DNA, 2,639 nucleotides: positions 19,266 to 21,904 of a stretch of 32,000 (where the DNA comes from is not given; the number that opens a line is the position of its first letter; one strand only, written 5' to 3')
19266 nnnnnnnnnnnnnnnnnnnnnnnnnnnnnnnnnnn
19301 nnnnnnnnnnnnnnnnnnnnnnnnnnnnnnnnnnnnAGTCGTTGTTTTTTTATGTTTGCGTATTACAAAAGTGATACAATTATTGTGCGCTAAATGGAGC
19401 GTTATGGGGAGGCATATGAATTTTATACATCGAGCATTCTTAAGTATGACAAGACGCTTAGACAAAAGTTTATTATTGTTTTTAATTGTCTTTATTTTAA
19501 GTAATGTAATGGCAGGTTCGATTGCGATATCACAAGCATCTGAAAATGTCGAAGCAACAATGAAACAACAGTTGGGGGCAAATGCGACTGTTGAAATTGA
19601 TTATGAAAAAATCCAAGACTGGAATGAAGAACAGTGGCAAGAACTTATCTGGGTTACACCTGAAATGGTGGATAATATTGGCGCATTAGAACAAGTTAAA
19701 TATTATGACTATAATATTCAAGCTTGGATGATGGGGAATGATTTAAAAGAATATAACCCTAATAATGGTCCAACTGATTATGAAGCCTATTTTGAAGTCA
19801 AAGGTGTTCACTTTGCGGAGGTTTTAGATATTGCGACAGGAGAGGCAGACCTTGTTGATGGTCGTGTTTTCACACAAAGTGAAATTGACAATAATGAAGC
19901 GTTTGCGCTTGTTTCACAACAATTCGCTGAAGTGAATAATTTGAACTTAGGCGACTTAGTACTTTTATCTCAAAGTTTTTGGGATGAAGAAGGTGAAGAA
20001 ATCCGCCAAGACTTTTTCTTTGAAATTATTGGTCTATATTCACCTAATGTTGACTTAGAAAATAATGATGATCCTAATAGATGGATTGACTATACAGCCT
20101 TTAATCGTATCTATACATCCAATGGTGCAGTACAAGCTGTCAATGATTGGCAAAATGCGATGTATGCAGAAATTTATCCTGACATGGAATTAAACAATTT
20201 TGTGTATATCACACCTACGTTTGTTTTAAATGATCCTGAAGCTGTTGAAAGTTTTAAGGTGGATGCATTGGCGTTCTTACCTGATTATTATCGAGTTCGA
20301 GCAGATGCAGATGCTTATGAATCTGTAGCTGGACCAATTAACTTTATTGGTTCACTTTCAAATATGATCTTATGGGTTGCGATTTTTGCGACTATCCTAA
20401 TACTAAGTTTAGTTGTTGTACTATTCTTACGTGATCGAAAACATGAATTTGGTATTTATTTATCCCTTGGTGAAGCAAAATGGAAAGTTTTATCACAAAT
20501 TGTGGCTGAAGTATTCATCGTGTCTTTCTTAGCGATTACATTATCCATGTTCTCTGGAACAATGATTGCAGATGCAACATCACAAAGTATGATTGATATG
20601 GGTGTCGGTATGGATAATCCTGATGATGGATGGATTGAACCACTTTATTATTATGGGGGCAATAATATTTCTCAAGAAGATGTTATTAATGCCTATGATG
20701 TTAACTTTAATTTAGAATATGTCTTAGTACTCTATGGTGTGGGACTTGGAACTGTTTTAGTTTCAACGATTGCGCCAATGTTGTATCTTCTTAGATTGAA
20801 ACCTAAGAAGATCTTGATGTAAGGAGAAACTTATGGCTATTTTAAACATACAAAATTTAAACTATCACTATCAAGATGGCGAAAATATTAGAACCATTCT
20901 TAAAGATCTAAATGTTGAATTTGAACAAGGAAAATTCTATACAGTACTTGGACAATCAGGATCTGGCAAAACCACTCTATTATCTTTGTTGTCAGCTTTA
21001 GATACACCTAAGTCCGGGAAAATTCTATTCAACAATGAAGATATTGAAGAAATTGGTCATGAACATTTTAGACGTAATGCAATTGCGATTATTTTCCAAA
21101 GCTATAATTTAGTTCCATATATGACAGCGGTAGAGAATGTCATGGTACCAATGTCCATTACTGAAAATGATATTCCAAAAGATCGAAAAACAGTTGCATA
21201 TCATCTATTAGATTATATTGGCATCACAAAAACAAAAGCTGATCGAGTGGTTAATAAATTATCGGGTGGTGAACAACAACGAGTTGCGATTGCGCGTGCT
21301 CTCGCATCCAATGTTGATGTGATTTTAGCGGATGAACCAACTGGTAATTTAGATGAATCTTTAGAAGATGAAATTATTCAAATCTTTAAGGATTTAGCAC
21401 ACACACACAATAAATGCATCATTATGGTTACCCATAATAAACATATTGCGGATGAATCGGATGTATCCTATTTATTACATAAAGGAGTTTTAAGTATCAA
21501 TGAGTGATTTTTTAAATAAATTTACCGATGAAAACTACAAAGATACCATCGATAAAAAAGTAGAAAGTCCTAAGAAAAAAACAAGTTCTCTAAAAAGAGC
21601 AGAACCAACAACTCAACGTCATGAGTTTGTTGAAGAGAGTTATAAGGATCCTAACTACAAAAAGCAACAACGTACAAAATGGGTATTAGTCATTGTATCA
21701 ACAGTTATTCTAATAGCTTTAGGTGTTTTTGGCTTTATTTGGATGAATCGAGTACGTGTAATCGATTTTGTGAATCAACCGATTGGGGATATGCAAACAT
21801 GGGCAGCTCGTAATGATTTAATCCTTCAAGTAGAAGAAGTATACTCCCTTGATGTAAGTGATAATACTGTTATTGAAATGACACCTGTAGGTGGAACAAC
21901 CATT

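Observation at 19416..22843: Membrane protein made only of PASTA repeats, translationally coupled to an FtsX/MacB-type ABC transporter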

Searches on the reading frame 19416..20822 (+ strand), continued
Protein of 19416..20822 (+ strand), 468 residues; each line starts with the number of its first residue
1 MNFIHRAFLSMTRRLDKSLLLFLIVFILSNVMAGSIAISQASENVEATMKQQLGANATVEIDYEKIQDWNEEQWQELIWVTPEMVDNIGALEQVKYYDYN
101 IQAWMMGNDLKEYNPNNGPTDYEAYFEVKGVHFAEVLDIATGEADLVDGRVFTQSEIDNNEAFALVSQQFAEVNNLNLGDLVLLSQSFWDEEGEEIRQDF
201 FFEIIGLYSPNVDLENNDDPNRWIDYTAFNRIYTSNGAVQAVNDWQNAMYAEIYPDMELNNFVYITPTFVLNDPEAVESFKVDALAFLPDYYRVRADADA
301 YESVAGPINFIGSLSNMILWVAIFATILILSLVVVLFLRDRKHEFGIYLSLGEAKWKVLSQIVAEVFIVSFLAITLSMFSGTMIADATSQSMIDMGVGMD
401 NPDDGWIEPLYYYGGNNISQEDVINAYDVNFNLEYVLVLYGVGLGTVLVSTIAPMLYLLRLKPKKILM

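Call 67: search_protein_families(library=padloc, proteins=[window:19416-20822:+], max_evalue=0.001)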
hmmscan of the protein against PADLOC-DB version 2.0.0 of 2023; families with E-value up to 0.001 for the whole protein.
window:19416-20822:+ (468 aa): 0 families

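Call 84: find_related_loci(query=A3, collection=metagenome_contigs, flank=4500)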
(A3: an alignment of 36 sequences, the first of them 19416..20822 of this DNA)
Query A3 (468 aa) in metagenome_contigs; peptide patterns used: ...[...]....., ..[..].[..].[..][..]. (x = any residue, [..] = any of these).
600 stretches matched a pattern (row limit reached: there are more); 128 encode a relative of the query (tblastn E <= 1e-3); the best 80 are kept; 80 distinct loci.
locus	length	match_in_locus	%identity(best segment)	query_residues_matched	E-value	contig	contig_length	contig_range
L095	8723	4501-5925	57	1-468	8e-169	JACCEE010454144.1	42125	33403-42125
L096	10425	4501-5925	56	1-468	2e-165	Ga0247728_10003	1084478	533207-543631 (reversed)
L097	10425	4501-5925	56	1-468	6e-165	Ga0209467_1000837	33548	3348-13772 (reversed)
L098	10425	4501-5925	56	1-468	9e-164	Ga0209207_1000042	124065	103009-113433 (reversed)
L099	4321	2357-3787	56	1-468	1e-167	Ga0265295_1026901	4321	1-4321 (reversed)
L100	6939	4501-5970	41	1-468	2e-116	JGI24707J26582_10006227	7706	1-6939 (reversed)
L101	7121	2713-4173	40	1-468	2e-111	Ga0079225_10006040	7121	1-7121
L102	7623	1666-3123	39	1-468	1e-108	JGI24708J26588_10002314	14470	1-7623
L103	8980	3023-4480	39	1-468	2e-108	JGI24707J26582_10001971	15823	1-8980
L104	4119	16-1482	39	1-468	2e-109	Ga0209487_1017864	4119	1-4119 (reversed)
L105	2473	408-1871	40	1-468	1e-112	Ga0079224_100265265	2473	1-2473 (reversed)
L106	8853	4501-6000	39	1-468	2e-107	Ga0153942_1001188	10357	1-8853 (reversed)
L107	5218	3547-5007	40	1-468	1e-106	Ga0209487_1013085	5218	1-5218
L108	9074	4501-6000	39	1-468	9e-106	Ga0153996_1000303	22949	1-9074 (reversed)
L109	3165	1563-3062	38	1-468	2e-106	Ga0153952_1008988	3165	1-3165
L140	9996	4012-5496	35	1-468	8e-82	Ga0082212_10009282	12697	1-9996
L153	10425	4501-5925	32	1-468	5e-73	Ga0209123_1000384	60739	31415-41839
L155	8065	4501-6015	32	1-468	6e-72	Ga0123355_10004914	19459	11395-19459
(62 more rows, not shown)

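Call 89: search_protein_families(library=pfam, proteins=[L155:6887-7840:+, L155:3727-4347:+, L155:854-2890:+, L140:5985-7352:+, L140:7368-8138:+, L140:1731-3506:+, L140:2805-4106:-, L153:7842-9101:-, L153:6707-7225:-], max_evalue=0.001)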
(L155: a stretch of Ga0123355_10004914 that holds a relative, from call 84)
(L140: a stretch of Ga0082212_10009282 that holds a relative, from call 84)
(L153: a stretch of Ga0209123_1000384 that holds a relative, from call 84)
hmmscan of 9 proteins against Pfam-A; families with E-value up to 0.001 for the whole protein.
L155:6887-7840:+ (317 aa): 3 families
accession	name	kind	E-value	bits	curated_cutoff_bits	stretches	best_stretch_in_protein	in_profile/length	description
PF00589.27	Phage_integrase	-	1.8e-49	168.2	27.1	1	119-299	6-172/172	Phage integrase family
PF02899.23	Phage_int_SAM_1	-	1.8e-18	67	22.3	1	5-92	1-82/83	Phage integrase, N-terminal SAM-like domain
PF13495.12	Phage_int_SAM_4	-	3.1e-06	27.9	27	1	5-88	2-77/85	Phage integrase, N-terminal SAM-like domain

L155:3727-4347:+ (206 aa): 0 families

L155:854-2890:+ (678 aa): 0 families

L140:5985-7352:+ (455 aa): 1 family
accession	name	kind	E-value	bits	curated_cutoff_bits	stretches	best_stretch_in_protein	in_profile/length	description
PF05167.17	DUF711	-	1.8e-192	640.1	25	1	15-425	1-412/413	Uncharacterised ACR (DUF711)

L140:7368-8138:+ (256 aa): 1 family
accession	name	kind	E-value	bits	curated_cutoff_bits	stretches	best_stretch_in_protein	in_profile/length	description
PF14808.11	TMEM164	-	1.6e-20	74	25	1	20-240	2-216/217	TMEM164 family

L140:1731-3506:+ (591 aa): 4 families
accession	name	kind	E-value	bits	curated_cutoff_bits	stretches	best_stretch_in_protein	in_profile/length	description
PF00152.25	tRNA-synt_2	-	7.7e-126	419.7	25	1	127-564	1-308/308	tRNA synthetases class II (D, K and N)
PF02938.19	GAD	-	6.1e-25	87.7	23.4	1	318-409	1-93/95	GAD domain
PF01336.31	tRNA_anti-codon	-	4.1e-15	55.9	27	1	26-109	1-74/75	OB-fold nucleic acid binding domain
PF01409.25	tRNA-synt_2d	-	2.5e-05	24.3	19.8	0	217-272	103-156/246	tRNA synthetases class II core domain (F)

L140:2805-4106:- (433 aa): 0 families

L153:7842-9101:- (419 aa): 2 families
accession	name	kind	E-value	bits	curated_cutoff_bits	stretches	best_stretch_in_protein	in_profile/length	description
PF00817.25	IMS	-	3.9e-28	98.7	23.2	1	9-159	1-147/148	impB/mucB/samB family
PF11799.13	IMS_C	-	5.3e-13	49.8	20.7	1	256-365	3-109/109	impB/mucB/samB family C-terminal domain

L153:6707-7225:- (172 aa): 0 families

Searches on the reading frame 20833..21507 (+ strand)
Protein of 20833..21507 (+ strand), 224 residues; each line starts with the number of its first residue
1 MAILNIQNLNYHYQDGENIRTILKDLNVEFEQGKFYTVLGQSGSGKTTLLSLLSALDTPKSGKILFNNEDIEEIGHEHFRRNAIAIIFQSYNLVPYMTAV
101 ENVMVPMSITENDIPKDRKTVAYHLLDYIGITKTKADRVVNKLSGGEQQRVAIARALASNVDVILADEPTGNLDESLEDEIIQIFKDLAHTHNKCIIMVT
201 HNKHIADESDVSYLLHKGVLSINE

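Call 3: search_protein_families(library=pfam, proteins=[window:20833-21507:+], max_evalue=1)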
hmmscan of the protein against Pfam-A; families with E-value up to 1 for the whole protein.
window:20833-21507:+ (224 aa): 33 families (the best 25 are shown)
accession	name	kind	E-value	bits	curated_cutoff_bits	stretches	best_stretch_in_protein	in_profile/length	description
PF00005.33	ABC_tran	-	2.3e-34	119.4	25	1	23-170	1-136/137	ABC transporter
PF13304.12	AAA_21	-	2e-05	25.3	27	2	143-204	238-301/304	AAA domain, putative AbiEii toxin, Type IV TA system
PF13476.12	AAA_23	-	5.5e-05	24.3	27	1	17-90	5-81/201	AAA domain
PF13555.12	AAA_29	-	0.00014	22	27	1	28-68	17-56/61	P-loop containing region of AAA domain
PF02463.25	SMC_N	-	0.00018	21.4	40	1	24-213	16-209/220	RecF/RecN/SMC N terminal domain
PF13191.12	AAA_16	-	0.00044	21.2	32.6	1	21-89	11-64/167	AAA ATPase domain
PF13175.12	AAA_15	-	0.0014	18.8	32.1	1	23-80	14-74/374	AAA ATPase domain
PF25199.1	nSTAND_NTPase5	-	0.0019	18.4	34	1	28-52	36-60/145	Novel STAND NTPase 5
PF13401.12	AAA_22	-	0.0022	18.8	27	1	32-69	4-33/130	AAA domain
PF03193.22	RsgA_GTPase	-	0.0031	17.8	30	1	21-55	95-128/174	RsgA GTPase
PF20720.3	nSTAND3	-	0.0078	16.4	27.2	1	30-74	14-57/155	Novel STAND NTPase 3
PF06414.18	Zeta_toxin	-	0.0081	16.1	22.3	1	23-72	5-55/199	Zeta toxin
PF13238.12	AAA_18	-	0.011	16.6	29.4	1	38-73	3-40/128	AAA domain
PF13481.12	AAA_25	-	0.011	15.9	27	1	31-55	31-55/195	AAA domain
PF13479.12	AAA_24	-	0.014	15.7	27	1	36-57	5-23/195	AAA domain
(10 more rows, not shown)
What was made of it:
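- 20833..21507 (+): ABC ATPase, 224 aa, with all catalytic motifs intact: Walker A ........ (40-47), Q-loop (87-89), LSGGE (143-147), Walker B ILADEP (164-169) and H-loop VTH (199-201). Pfam ABC_tran 2e-34 (call 3).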

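Call 4: search_protein_families(library=ncbifam, proteins=[window:20833-21507:+], max_evalue=1)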
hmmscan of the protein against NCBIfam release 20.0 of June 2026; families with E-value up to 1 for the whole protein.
window:20833-21507:+ (224 aa): 209 families (the best 25 are shown)
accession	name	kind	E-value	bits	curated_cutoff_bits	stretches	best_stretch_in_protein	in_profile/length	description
TIGR03608.1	L_ocin_972_ABC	subfamily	2.4e-55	187.2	254.85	1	19-210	10-201/206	putative bacteriocin export ABC transporter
TIGR02211.1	LolD_lipo_ex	equivalog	1.2e-53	181.9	307.75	1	3-220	1-219/221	lipoprotein-releasing ABC transporter ATP-binding protein LolD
TIGR02673.1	FtsE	equivalog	2.6e-52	177.6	264.85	1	4-210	2-204/214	cell division ATP-binding protein FtsE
TIGR02982.1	heterocyst_DevA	subfamily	3.4e-52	177.2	295.8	1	4-218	2-217/220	ABC exporter ATP-binding subunit, DevA family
TIGR02315.1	ABC_phnC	equivalog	9e-49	166.1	266.1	1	3-207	1-210/243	phosphonate ABC transporter ATP-binding protein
NF008639.0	PRK11629.1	equivalog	6.5e-47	159.9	360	1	3-210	6-214/234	lipoprotein-releasing ABC transporter ATP-binding protein LolD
NF038007.1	ABC_ATP_DarD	equivalog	6.3e-44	150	375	1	4-207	2-205/218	darobactin export ABC transporter ATP-binding protein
NF007826.0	PRK10535.1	equivalog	1e-43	149.6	966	1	2-211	3-212/648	macrolide ABC transporter ATP-binding protein/permease MacB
NF007879.0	PRK10584.1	equivalog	1.5e-43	149.2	336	1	3-220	6-224/228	putative ABC transporter ATP-binding protein YbbA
TIGR04521.1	ECF_ATPase_2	equivalog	4.1e-41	140.9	330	1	5-221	2-224/279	energy-coupling factor transporter ATPase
TIGR01186.1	proV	subfamily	3.9e-40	138.1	326.6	1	23-202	9-189/363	betaine/proline/choline family ABC transporter ATP-binding protein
NF043075.1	MMSYN1_0197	equivalog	4.9e-40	137.5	550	1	3-206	2-196/341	spermidine/putrescine ABC transporter ATP-binding protein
NF040933.2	ABC_arch_GlcV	equivalog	5.8e-40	137.2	450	1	5-204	4-203/357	glucose ABC transporter ATP-binding protein GlcV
TIGR03265.1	PhnT2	equivalog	1.9e-39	135.9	457.7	1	3-204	4-196/353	putative 2-aminoethylphosphonate ABC transporter ATP-binding protein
NF040840.2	tungstate_WtpC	equivalog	2.9e-39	135.3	440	1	6-203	4-191/347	tungstate ABC transporter ATP-binding protein WtpC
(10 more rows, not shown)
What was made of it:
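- On Lactococcin 972-type export ABC (TIGR03608): 187.2 bits against a cut-off of 254.85 (call 4).
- On LolCDE: 181.9 bits against a cut-off of 307.75 (call 4).
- The best NCBIfam hit of the ATPase is L_ocin_972_ABC, at 187 bits (call 4). The score is below the family cut-off of 254.85 and close to the LolD and FtsE scores (call 4).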

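Call 36: search_solved_structures(query=window:20833-21507:+, max_evalue=1e-30)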
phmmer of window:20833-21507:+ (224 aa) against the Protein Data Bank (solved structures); distinct sequences matched with E-value up to 1e-30: 78 (the best 60 are shown).
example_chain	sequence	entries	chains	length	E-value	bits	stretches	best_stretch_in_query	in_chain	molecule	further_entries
1f3o_A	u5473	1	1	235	4.3e-42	147.5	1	4-209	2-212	HYPOTHETICAL ABC TRANSPORTER ATP-BINDING PROTEIN MJ0796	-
9w35_C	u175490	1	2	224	5.3e-42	147.2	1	3-212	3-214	LolD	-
9w2w_D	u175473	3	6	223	5.7e-42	147.1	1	3-212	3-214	LolD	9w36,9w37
1l2t_A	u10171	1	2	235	1.1e-41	146.1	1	4-209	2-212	Hypothetical ABC transporter ATP-binding protein MJ0796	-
3tif_A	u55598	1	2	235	1.7e-40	142.3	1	5-209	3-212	Uncharacterized ABC transporter ATP-binding protein MJ0796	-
9o9x_A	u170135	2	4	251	3.3e-40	141.3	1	6-221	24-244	ABC transporter ATP-binding protein YtrE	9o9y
5xu1_A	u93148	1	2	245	4e-40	141.1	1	3-221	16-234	ABC transporter ATP-binding protein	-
5lil_A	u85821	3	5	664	5.1e-40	140.7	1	1-209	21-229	Macrolide export ATP-binding/permease protein MacB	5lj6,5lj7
8j5q_D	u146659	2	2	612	1.6e-39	139.1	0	24-205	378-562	Uncharacterized ABC transporter ATP-binding protein Rv1281c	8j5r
8j5s_D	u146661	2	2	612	1.1e-38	136.3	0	24-205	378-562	Uncharacterized ABC transporter ATP-binding protein Rv1281c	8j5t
7v8l_D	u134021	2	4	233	1.8e-38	135.7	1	3-208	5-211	Lipoprotein-releasing system ATP-binding protein LolD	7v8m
8sa0_A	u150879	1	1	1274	1.8e-38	135.7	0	4-212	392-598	ATP-dependent translocase ABCB1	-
8gmg_A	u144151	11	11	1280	1.9e-38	135.6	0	4-212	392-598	ATP-dependent translocase ABCB1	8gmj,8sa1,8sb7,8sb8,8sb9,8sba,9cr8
6qex_A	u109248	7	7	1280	1.9e-38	135.6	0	4-212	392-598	Multidrug resistance protein 1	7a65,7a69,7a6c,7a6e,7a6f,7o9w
7mdy_D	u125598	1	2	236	1.9e-38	135.6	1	3-208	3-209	Lipoprotein-releasing system ATP-binding protein LolD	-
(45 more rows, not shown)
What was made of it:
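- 20833..21507 (+): Closest solved chains are MJ0796, LolD, YtrE, Spr0694 and MacB (call 36).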

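Call 67: search_protein_families(library=padloc, proteins=[window:20833-21507:+], max_evalue=0.001)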
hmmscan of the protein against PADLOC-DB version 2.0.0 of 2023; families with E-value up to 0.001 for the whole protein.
window:20833-21507:+ (224 aa): 14 families
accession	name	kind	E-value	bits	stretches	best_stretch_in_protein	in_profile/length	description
PDLC04135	mad3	-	2.7e-30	104.1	2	135-218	255-343/374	mads_3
PDLC04140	mad8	-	3e-08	31.5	1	20-203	14-234/314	mads_8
PDLC02335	AbiLi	-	9.7e-08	29.4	1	18-206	57-241/326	AbiLi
PDLC04164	AriA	-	9.8e-08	29.9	0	139-205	168-235/253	-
PDLC02914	ATPase-Toprim_I-B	-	2.6e-07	28.2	1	142-204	184-246/443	-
PDLC02980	AriA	-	4.8e-06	24.8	0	37-56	3-22/304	-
PDLC04213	HEC-02A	-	2e-05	22.3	0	157-210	229-280/337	-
PDLC03865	LmuB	-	9.8e-05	18.7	1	154-205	920-977/1007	-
PDLC03859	LmuB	-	0.00012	19.5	0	26-52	17-43/611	-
PDLC02979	AriA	-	0.00014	19.8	0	23-79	14-76/373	-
PDLC04892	PDC-S06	-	0.00041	16.8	1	134-207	605-679/843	-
PDLC00285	PtuA1|PtuA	-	0.00047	17.5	0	139-203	259-327/432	AAA ATPase domain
PDLC00303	PtuA1|PtuA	-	0.00064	16.9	0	158-202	234-278/386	AAA ATPase domain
PDLC00274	PtuA1|PtuA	-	0.00096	16.5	0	38-56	39-57/438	AAA ATPase domain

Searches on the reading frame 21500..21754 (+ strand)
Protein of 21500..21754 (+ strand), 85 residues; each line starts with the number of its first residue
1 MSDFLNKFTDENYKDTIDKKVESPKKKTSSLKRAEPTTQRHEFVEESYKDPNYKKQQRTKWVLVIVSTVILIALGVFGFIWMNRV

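Call 57: find_homologous_proteins(query=window:21500-21754:+, max_evalue=10)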
Query seq(85 aa): no candidate shares three 5-residue words with the query. No homologue found.
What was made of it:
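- Tried and rejected: This used up the last homologue search (call 57).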
